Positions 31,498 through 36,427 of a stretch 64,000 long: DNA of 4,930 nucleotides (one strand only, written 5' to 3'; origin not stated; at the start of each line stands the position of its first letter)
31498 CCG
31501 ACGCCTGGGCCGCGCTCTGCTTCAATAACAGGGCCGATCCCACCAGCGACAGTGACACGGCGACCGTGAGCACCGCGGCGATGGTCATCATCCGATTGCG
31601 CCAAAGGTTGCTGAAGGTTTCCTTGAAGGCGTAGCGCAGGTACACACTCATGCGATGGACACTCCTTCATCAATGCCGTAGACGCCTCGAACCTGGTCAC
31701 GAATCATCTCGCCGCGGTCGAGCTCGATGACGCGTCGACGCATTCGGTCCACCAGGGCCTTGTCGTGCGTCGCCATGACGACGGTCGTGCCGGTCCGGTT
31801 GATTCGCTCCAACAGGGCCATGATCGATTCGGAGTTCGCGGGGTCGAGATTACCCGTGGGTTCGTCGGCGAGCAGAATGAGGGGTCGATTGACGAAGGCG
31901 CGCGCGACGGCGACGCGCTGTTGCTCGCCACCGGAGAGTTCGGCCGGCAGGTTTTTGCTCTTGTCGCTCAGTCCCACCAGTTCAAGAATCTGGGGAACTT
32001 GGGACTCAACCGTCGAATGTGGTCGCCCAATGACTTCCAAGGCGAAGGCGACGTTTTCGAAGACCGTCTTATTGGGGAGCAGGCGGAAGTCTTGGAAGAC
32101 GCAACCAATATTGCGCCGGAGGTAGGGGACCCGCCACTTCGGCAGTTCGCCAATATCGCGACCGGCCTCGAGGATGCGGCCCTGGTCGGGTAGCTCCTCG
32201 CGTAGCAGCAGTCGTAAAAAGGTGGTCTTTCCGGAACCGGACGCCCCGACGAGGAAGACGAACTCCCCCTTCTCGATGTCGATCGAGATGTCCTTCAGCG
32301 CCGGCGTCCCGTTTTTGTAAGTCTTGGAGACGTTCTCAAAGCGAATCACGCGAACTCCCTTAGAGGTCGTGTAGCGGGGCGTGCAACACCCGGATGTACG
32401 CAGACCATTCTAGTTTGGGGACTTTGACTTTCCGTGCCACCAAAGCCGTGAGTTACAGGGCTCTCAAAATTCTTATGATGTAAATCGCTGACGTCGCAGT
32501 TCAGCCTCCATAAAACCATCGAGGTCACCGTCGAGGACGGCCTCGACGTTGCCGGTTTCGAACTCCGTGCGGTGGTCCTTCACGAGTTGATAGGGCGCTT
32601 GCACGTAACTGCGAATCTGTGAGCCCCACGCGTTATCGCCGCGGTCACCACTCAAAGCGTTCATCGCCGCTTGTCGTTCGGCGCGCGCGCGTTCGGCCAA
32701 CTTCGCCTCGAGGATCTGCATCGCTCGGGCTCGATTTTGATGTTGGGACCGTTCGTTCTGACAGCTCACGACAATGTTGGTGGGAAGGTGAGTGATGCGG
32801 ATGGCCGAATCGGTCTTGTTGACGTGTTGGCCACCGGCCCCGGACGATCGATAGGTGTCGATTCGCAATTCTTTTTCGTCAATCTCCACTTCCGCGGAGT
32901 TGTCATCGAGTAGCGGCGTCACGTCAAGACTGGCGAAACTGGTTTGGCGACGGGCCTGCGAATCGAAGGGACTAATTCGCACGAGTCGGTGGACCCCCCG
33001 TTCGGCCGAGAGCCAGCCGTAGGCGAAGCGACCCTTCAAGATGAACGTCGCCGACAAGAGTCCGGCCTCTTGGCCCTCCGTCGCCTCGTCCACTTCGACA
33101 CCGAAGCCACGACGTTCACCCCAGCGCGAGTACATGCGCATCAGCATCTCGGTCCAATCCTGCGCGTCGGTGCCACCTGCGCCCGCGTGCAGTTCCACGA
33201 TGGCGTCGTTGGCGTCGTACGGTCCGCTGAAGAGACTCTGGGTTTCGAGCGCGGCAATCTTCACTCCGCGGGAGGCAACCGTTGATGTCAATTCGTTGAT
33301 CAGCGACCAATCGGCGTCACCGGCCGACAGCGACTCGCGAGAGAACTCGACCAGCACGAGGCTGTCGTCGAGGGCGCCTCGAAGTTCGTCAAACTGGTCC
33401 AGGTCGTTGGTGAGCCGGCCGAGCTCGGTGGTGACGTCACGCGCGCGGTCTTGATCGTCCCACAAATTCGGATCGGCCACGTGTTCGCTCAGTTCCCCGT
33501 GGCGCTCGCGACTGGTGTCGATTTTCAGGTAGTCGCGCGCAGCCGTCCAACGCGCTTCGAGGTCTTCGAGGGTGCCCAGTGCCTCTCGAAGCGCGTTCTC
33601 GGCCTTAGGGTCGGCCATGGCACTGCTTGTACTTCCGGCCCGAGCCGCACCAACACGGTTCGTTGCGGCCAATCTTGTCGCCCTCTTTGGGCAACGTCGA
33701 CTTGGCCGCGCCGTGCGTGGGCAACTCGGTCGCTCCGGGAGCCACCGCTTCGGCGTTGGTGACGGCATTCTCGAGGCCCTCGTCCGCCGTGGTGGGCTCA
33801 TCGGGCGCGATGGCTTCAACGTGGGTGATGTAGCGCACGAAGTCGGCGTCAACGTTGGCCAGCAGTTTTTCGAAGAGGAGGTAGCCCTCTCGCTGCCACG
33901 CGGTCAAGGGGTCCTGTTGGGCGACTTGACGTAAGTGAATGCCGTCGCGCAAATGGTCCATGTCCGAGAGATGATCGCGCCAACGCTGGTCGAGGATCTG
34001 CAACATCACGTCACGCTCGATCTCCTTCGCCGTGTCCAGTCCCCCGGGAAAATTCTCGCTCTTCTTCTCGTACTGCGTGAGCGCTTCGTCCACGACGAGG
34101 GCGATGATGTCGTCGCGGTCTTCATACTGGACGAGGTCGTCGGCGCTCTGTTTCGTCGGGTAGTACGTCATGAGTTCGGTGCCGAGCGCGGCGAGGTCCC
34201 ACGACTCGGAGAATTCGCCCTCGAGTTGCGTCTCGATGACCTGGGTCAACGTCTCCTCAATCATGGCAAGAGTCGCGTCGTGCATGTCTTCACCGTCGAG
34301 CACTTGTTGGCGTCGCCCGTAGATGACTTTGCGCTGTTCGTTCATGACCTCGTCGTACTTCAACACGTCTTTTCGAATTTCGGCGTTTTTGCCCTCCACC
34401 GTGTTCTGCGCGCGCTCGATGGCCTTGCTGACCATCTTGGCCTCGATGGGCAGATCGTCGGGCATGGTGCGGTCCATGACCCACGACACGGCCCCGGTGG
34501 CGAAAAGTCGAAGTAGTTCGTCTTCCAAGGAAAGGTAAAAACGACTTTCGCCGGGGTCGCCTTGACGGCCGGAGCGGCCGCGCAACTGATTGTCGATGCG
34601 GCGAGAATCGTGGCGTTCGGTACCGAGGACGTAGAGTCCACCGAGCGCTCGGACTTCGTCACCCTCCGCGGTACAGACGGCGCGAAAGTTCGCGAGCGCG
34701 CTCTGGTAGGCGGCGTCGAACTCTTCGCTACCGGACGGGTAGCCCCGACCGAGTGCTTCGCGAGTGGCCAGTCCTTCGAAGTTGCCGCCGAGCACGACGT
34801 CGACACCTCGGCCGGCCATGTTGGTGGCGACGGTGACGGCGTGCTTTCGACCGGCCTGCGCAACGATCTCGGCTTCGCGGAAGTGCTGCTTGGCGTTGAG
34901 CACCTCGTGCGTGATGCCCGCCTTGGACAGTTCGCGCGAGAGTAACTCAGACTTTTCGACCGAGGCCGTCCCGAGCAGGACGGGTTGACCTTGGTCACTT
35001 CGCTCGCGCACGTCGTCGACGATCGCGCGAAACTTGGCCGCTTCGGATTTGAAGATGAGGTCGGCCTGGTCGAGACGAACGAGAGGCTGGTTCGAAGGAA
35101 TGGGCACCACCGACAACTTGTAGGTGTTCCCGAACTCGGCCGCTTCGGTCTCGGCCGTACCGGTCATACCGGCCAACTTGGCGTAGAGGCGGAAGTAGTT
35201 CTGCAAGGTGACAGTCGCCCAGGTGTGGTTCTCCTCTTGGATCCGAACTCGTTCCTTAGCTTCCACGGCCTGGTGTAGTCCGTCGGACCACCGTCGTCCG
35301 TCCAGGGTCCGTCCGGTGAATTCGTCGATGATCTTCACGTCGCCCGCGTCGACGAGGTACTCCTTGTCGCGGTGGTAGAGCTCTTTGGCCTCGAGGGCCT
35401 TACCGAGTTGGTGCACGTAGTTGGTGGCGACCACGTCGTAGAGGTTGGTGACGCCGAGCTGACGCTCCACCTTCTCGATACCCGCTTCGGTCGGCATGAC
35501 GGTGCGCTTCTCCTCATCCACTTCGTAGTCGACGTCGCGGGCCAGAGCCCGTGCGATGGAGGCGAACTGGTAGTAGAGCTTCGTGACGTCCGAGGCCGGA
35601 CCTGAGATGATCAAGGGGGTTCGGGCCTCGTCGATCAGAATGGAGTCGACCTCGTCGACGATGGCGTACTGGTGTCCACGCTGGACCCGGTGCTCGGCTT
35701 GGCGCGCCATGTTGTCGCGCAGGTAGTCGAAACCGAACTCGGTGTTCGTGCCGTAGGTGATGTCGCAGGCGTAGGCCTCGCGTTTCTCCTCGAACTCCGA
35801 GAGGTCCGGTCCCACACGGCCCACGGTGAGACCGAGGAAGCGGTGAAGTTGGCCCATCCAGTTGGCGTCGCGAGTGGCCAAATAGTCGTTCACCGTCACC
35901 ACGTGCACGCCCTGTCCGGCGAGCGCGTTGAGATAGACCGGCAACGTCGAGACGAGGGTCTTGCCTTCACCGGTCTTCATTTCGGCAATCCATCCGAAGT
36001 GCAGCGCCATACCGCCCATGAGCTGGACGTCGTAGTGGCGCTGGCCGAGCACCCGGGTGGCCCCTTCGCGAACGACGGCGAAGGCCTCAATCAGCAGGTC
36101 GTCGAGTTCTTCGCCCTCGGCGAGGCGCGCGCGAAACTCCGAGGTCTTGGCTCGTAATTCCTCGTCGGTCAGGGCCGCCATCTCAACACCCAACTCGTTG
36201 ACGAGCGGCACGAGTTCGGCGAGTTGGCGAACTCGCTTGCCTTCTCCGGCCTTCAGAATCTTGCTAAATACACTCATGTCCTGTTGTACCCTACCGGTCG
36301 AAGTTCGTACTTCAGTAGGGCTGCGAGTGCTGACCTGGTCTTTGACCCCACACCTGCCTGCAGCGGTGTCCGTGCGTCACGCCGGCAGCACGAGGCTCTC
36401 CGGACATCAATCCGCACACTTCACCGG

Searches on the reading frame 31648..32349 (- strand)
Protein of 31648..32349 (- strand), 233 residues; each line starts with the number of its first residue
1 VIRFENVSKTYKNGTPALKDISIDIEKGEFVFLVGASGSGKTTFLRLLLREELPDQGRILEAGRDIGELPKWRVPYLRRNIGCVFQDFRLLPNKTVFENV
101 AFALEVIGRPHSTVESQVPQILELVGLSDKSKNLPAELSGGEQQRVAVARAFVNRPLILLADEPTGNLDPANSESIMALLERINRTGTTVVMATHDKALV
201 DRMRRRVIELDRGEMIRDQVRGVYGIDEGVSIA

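Call 45: search_protein_families(library=pfam, proteins=[window:31648-32349:-], max_evalue=0.00001)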
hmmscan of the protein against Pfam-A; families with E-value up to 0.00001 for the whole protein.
window:31648-32349:- (233 aa): 3 families
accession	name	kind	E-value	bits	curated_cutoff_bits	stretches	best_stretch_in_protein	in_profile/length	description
PF00005.33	ABC_tran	-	1.8e-36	126.2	25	1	18-165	1-136/137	ABC transporter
PF13304.12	AAA_21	-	5.1e-10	40.3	27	0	137-201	237-304/304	AAA domain, putative AbiEii toxin, Type IV TA system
PF13191.12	AAA_16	-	4.7e-06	27.6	32.6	1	27-185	23-161/167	AAA ATPase domain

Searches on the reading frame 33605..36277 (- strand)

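Call 45: search_protein_families(library=pfam, proteins=[window:33605-36277:-], max_evalue=0.00001)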
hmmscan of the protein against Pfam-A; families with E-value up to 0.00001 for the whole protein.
window:33605-36277:- (890 aa): 5 families
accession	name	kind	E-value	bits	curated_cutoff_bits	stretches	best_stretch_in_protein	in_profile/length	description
PF07517.20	SecA_DEAD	-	3.2e-124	414.3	24.6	1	5-382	2-289/290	SecA DEAD-like domain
PF21090.3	P-loop_SecA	-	1.5e-83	279.9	27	1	398-604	1-200/205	SecA P-loop domain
PF07516.18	SecA_SW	-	1e-63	215.4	26.7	1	610-821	1-200/200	SecA Wing and Scaffold domain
PF01043.26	SecA_PP_bind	-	3.5e-37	127.8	23.5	1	232-339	3-110/110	SecA preprotein cross-linking domain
PF02810.21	SEC-C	-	1.8e-10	40.9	20.4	1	871-889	1-19/19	SEC-C motif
